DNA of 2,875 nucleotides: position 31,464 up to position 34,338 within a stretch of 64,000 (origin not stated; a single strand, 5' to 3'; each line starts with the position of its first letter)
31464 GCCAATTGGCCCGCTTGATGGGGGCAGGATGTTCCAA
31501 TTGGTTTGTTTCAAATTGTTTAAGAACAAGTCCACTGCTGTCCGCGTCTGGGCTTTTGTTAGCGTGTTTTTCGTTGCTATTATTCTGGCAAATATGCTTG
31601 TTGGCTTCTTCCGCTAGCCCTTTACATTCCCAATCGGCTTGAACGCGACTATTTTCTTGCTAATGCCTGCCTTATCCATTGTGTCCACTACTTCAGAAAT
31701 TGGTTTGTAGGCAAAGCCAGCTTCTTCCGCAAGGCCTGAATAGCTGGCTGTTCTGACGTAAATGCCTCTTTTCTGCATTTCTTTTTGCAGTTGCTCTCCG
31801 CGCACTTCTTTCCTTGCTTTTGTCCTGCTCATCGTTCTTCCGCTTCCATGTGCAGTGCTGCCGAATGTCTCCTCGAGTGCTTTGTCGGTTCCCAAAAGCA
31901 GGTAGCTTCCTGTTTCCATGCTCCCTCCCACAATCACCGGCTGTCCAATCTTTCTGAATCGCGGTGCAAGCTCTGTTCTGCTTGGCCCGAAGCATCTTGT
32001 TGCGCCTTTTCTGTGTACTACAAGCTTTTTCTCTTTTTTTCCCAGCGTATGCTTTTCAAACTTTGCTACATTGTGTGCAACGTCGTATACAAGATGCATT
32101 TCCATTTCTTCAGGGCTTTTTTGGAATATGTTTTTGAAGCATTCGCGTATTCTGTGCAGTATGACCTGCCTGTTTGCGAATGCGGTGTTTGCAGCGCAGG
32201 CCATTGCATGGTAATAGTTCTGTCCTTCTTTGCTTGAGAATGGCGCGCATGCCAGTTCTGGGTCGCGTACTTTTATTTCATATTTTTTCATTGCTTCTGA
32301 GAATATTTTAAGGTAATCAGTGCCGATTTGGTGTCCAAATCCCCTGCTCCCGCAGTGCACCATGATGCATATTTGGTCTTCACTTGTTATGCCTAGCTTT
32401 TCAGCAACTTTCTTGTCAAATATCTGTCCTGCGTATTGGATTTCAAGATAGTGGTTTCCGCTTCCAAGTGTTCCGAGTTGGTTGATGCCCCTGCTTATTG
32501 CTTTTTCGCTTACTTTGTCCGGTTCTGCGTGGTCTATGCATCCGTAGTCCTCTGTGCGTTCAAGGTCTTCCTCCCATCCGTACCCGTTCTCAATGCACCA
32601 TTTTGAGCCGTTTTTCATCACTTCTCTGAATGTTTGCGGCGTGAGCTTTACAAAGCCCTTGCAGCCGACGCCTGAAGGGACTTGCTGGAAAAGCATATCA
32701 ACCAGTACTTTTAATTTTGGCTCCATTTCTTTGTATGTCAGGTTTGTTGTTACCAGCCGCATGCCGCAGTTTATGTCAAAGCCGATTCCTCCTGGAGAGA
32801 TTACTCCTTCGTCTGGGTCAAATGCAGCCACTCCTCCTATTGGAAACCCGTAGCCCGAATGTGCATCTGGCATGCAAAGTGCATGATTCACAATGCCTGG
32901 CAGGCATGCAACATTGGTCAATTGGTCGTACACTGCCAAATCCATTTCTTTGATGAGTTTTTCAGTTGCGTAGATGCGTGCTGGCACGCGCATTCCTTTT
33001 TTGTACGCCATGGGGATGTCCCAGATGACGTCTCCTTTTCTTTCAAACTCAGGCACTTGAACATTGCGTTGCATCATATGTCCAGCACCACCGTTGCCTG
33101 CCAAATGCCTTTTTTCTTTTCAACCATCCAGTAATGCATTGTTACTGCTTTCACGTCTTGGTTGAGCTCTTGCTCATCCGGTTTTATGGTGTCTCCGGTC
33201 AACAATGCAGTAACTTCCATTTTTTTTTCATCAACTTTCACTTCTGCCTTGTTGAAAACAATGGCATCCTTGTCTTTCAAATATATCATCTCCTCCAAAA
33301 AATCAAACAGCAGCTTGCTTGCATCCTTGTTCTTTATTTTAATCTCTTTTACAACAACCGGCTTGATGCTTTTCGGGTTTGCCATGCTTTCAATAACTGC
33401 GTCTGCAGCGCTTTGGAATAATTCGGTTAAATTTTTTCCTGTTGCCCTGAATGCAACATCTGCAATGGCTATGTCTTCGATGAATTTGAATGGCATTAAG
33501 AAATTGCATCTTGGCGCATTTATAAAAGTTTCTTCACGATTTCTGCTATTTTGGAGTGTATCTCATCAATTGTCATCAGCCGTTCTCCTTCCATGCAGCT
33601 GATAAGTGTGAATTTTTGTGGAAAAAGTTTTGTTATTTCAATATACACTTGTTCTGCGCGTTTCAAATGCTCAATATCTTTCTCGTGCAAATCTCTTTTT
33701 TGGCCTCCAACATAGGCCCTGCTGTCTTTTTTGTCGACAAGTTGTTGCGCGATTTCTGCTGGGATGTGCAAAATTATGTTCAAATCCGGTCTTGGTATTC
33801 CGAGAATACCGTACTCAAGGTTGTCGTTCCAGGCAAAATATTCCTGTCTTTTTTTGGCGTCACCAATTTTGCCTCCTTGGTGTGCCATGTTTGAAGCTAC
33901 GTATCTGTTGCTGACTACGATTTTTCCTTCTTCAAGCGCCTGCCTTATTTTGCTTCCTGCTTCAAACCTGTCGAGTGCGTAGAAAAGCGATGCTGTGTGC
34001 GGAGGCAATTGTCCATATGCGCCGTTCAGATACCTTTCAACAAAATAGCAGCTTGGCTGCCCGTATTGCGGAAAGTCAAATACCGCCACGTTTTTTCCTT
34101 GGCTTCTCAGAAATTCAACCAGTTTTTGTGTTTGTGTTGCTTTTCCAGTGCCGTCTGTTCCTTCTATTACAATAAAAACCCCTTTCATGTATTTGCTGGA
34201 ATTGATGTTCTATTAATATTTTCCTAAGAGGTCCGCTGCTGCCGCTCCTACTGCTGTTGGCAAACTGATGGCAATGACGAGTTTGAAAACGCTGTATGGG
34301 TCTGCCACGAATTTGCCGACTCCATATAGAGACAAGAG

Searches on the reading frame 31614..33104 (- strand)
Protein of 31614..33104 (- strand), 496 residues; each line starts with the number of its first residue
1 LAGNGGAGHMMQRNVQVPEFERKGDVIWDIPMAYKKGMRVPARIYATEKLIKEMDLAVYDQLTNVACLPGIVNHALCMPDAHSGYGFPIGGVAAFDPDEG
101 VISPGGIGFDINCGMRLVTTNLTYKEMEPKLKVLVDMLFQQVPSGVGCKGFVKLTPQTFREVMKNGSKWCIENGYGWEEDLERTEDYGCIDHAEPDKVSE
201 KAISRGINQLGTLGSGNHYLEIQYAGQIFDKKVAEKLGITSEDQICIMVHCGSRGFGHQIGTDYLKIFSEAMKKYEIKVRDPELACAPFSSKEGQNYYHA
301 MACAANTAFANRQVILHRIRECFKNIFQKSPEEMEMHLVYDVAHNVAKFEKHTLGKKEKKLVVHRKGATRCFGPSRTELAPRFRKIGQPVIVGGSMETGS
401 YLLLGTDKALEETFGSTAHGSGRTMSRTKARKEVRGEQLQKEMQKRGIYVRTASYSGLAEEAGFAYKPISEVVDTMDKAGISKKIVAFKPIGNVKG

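Call 24: search_protein_families(library=pfam, proteins=[window:31614-33104:-])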
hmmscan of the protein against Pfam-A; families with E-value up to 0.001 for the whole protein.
window:31614-33104:- (496 aa): 1 family
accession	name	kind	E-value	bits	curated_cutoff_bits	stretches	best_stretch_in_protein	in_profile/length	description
PF01139.22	RtcB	-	8.7e-175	582.4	27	1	61-496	1-426/426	tRNA-splicing ligase RtcB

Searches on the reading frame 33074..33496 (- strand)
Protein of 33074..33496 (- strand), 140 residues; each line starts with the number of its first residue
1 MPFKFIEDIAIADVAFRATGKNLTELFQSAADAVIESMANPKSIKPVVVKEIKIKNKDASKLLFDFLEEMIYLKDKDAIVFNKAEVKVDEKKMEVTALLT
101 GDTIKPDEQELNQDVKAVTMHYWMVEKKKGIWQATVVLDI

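Call 52: search_protein_families(library=pfam, max_evalue=0.01, proteins=[window:33074-33496:-])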
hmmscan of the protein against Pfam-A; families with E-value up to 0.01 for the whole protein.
window:33074-33496:- (140 aa): 1 family
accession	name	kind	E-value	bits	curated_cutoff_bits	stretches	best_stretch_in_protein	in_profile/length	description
PF01951.21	Archease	-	5.2e-34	117.9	25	1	4-140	2-136/136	Archease protein family (MTH1598/TM1083)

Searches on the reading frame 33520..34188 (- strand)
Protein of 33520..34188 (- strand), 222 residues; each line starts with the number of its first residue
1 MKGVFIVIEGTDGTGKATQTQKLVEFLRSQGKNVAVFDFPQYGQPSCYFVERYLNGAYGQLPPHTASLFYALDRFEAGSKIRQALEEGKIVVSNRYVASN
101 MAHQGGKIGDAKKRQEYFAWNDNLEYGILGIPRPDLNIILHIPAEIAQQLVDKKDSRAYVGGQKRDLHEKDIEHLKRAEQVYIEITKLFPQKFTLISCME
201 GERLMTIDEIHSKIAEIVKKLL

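Call 24: search_protein_families(library=pfam, proteins=[window:33520-34188:-])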
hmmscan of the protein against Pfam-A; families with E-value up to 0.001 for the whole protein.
window:33520-34188:- (222 aa): 3 families
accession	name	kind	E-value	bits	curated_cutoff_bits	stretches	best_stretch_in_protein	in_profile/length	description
PF02223.23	Thymidylate_kin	-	3.2e-25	89.3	27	1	8-197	1-173/185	Thymidylate kinase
PF18747.7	HMUD2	-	0.00015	21.5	25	1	5-33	4-32/298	5-hmdU DNA kinase 2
PF10412.15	TrwB_AAD_bind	-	0.00078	18.9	20.5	1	6-39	18-51/387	Type IV secretion-system coupling protein DNA-binding domain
